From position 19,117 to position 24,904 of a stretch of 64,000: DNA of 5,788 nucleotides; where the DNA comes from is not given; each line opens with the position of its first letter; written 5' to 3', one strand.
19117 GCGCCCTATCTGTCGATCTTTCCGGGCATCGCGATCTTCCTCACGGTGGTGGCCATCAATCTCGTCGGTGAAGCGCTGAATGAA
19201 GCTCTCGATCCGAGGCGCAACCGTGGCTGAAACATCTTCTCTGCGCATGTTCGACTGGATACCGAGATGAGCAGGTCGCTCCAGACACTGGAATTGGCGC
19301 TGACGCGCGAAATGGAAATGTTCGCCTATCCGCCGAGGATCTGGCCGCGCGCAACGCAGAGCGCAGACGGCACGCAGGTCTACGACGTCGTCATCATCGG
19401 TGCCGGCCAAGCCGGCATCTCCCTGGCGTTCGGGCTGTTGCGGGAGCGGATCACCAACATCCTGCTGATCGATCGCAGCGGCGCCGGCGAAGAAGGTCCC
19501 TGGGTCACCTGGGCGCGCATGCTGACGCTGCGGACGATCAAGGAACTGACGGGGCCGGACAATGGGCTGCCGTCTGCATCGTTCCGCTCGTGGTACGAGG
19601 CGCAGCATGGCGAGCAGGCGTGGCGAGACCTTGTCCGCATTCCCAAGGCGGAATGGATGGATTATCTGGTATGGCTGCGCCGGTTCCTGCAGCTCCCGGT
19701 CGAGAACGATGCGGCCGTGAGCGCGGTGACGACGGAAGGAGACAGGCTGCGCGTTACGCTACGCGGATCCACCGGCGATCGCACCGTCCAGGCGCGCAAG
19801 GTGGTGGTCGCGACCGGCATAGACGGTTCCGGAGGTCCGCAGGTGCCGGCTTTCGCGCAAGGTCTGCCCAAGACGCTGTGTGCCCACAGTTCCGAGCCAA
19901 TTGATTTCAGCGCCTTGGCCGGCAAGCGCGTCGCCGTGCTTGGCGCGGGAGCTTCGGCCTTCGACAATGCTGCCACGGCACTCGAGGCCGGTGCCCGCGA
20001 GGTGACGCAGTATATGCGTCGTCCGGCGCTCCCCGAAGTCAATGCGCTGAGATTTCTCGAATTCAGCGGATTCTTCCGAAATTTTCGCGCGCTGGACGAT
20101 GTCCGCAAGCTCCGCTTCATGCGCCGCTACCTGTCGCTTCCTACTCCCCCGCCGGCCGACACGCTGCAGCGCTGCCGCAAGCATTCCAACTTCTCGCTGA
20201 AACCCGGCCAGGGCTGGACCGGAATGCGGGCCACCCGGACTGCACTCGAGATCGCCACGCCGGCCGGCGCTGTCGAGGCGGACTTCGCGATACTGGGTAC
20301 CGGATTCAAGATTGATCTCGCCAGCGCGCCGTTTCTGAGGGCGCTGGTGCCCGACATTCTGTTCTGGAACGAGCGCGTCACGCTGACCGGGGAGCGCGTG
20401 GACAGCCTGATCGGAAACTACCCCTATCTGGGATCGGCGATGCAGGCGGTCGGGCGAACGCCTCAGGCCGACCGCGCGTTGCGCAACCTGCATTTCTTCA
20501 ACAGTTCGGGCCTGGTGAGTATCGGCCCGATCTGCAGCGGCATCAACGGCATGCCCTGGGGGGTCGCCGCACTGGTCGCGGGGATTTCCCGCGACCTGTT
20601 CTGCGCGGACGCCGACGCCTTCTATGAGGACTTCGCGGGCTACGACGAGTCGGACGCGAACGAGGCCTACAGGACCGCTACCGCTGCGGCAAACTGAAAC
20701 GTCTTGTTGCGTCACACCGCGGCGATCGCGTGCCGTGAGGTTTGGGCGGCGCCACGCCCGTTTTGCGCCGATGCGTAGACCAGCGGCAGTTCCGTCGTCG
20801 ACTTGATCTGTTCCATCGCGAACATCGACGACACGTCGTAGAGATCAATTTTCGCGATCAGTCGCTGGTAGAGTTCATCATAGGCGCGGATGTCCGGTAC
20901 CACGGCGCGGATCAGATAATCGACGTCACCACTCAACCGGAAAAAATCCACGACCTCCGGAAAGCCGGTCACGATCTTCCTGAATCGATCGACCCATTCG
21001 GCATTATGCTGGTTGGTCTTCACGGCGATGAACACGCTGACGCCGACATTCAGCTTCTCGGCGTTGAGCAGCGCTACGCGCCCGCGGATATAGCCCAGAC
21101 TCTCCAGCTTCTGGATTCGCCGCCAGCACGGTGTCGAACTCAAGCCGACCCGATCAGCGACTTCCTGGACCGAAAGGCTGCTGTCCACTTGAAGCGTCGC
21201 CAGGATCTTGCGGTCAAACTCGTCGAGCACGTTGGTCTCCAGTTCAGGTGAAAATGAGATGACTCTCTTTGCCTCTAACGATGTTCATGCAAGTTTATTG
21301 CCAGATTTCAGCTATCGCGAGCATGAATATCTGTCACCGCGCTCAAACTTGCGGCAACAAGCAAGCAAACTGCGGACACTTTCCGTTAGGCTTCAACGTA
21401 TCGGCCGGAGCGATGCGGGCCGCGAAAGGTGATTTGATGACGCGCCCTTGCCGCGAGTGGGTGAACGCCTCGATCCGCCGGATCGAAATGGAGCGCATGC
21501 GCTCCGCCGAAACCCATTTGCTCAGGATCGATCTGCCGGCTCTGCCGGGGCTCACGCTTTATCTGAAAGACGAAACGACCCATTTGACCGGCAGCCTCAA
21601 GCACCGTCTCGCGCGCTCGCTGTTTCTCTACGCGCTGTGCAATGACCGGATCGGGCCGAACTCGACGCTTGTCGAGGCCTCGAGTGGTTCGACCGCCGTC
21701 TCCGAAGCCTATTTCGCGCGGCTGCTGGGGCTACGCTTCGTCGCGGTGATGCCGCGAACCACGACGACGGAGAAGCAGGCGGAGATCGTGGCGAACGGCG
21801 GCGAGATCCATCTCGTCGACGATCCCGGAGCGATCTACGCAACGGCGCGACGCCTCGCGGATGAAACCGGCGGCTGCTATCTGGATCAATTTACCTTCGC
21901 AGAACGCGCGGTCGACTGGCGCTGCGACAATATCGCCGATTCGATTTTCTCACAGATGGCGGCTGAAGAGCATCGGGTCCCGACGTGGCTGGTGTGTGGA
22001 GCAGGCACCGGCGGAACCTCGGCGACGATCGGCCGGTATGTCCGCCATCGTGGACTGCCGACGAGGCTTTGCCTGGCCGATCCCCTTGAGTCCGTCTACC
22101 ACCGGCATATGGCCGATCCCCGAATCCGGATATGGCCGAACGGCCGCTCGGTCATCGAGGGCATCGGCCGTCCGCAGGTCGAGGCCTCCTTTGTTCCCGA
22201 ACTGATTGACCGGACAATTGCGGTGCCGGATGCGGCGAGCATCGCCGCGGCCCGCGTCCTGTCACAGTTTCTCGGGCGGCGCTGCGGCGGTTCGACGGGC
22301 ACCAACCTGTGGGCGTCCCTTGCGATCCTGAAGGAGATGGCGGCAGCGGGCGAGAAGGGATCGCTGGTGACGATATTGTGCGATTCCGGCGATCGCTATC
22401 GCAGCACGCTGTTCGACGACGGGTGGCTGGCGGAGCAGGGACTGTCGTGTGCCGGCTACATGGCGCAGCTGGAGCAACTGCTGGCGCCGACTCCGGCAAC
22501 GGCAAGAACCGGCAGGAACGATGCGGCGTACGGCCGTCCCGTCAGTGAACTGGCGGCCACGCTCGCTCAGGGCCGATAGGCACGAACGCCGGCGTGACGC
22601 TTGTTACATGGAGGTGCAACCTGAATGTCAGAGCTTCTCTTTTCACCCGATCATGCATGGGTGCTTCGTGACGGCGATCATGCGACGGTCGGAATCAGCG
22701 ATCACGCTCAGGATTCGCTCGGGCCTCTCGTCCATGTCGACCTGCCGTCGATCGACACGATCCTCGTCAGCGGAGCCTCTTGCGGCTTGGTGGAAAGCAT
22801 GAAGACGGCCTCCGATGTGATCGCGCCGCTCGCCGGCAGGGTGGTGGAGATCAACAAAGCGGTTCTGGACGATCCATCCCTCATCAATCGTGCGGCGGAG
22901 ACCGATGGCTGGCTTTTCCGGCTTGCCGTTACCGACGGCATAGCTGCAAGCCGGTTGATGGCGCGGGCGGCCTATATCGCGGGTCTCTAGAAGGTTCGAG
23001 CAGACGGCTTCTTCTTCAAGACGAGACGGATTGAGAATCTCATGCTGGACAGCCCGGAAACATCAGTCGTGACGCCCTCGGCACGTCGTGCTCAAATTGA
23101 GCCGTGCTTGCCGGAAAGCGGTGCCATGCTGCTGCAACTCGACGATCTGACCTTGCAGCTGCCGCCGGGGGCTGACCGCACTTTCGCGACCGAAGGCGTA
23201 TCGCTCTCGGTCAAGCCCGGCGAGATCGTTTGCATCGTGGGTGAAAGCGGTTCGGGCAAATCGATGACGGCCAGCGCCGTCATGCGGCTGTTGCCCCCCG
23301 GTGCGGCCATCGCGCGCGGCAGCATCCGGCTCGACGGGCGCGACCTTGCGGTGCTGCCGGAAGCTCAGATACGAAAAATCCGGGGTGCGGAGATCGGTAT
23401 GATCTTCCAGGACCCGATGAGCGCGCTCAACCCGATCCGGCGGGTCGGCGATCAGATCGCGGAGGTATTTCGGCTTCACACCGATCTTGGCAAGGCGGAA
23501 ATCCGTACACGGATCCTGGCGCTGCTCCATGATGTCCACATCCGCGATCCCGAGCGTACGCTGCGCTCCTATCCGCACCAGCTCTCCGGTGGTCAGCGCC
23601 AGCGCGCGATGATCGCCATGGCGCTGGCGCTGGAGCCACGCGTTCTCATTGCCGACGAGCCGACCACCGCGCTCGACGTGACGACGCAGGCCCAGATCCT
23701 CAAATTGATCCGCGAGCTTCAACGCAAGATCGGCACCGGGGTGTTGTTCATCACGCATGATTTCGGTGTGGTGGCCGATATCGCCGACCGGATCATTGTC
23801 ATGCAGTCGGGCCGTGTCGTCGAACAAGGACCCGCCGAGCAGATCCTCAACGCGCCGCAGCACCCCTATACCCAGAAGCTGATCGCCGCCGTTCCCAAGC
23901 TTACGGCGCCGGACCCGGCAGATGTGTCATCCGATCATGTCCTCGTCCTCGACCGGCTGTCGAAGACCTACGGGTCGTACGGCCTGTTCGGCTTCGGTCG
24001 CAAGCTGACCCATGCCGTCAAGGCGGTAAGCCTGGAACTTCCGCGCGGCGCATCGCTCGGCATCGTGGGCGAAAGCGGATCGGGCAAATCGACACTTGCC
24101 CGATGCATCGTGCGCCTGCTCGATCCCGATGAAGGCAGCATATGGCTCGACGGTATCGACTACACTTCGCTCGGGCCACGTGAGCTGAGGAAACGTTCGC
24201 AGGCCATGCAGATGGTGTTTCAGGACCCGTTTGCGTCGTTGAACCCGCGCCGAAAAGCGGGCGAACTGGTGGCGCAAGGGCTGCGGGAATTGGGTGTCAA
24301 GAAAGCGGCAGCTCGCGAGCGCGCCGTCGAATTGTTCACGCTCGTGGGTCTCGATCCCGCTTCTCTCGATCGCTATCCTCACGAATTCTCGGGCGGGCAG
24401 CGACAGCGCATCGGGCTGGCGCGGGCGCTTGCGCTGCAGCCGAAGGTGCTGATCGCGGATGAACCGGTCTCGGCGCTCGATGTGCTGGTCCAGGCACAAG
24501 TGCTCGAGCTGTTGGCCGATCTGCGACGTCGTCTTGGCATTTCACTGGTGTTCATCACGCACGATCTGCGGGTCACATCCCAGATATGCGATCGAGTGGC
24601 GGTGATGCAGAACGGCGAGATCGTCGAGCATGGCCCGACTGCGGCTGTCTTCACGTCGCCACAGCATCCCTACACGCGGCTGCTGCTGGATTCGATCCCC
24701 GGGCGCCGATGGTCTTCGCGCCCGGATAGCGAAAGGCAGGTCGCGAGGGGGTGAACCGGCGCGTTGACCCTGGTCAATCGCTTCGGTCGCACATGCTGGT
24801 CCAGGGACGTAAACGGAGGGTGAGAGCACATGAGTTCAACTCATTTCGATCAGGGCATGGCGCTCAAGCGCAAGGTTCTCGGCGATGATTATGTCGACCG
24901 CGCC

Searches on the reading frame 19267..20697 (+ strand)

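Call 36: search_protein_families(library=pfam, proteins=[window:19267-20697:+])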
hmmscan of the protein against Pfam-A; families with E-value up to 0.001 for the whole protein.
window:19267-20697:+ (476 aa): 5 families
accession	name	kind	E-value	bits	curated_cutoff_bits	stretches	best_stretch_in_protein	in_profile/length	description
PF13738.12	Pyr_redox_3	-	4.2e-17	62.8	30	1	42-253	1-197/305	Pyridine nucleotide-disulphide oxidoreductase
PF13434.12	Lys_Orn_oxgnase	-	8.2e-15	55.2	21.3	1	124-258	91-228/339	L-lysine 6-monooxygenase/L-ornithine 5-monooxygenase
PF13454.12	NAD_binding_9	-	5e-13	49.7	21.8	1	42-184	1-153/155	FAD-NAD(P)-binding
PF07992.20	Pyr_redox_2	-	2.4e-12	47.3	26.1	1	39-253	1-175/291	Pyridine nucleotide-disulphide oxidoreductase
PF05834.18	Lycopene_cycl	-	0.0003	20.4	23.4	1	40-190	1-147/380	Lycopene cyclase protein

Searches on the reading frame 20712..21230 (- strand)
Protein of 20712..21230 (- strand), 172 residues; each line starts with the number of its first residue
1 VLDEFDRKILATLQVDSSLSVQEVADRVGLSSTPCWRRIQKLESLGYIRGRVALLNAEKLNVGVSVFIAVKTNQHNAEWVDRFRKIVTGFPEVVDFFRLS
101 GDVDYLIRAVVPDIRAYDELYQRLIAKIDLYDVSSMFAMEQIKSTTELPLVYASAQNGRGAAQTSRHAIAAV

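Call 36: search_protein_families(library=pfam, proteins=[window:20712-21230:-])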
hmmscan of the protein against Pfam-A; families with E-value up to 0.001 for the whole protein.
window:20712-21230:- (172 aa): 4 families
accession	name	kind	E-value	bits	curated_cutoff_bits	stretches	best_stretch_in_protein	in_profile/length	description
PF13412.12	HTH_24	-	1.5e-18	66.5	21.9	1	2-49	1-48/48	Winged helix-turn-helix DNA-binding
PF13404.12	HTH_AsnC-type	-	9.2e-18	64.2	27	1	2-43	1-42/42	AsnC-type helix-turn-helix domain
PF01037.27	AsnC_trans_reg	-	5.1e-17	62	25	1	68-141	1-73/73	Lrp/AsnC ligand binding domain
PF08279.18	HTH_11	-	0.00037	20.8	25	1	7-47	3-44/55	HTH domain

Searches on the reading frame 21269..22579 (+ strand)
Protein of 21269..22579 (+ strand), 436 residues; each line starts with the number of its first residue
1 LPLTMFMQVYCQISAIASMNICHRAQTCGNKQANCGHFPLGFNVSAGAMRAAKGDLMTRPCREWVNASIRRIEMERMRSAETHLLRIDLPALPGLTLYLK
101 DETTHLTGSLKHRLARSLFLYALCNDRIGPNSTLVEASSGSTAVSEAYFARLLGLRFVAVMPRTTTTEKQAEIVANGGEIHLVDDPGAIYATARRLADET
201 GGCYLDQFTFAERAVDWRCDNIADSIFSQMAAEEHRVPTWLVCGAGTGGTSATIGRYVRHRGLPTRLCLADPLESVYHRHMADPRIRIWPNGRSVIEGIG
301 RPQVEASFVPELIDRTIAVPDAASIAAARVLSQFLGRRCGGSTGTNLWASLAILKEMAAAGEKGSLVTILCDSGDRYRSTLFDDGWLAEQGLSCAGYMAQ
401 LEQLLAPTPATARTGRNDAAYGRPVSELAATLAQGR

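Call 36: search_protein_families(library=pfam, proteins=[window:21269-22579:+])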
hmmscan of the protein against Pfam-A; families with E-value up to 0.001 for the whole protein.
window:21269-22579:+ (436 aa): 1 family
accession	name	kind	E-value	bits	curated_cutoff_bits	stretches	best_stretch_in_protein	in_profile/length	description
PF00291.31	PALP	-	9.7e-44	150.3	35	1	87-372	13-295/295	Pyridoxal-phosphate dependent enzyme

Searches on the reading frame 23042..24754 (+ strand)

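Call 36: search_protein_families(library=pfam, proteins=[window:23042-24754:+])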
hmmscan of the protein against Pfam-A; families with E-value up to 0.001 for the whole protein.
window:23042-24754:+ (570 aa): 21 families
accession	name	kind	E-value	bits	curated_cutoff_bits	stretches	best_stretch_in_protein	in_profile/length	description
PF00005.33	ABC_tran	-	5.8e-66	221.7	25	2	327-476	2-136/137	ABC transporter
PF08352.17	oligo_HPY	-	1.8e-18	67.1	27.1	2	260-292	1-33/65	Oligopeptide/dipeptide transporter, C-terminal region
PF13304.12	AAA_21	-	1.4e-15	58.6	27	2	164-241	221-300/304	AAA domain, putative AbiEii toxin, Type IV TA system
PF13401.12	AAA_22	-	1.2e-11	45.5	27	2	61-237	6-121/130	AAA domain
PF02463.25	SMC_N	-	4.9e-11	42.9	40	1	47-252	12-209/220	RecF/RecN/SMC N terminal domain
PF13555.12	AAA_29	-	8.3e-09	35.5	27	0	335-364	22-50/61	P-loop containing region of AAA domain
PF13191.12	AAA_16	-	2.3e-08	35.1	32.6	0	321-368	11-55/167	AAA ATPase domain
PF01078.27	Mg_chelatase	-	1.6e-06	28.1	20.3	0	60-86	22-48/207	Magnesium chelatase, subunit ChlI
PF05729.18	NACHT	-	3e-06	27.6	26.7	0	341-360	5-24/167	NACHT domain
PF05621.17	TniB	-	3.7e-06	26.9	22.4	0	187-234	108-157/189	Bacterial TniB protein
PF09818.15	ABC_ATPase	-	6.1e-06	25.9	23.2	0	182-261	159-253/283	P-loop domain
PF01935.23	DUF87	-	2.1e-05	25.2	23.2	0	338-360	25-47/220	Helicase HerA, central domain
PF00158.32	Sigma54_activat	-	2.4e-05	24.5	20.2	0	321-359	7-45/168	Sigma-54 interaction domain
PF20720.3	nSTAND3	-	4.9e-05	23.5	27.2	0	339-358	20-39/155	Novel STAND NTPase 3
PF13476.12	AAA_23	-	0.00012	23.2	27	0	340-357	23-40/201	AAA domain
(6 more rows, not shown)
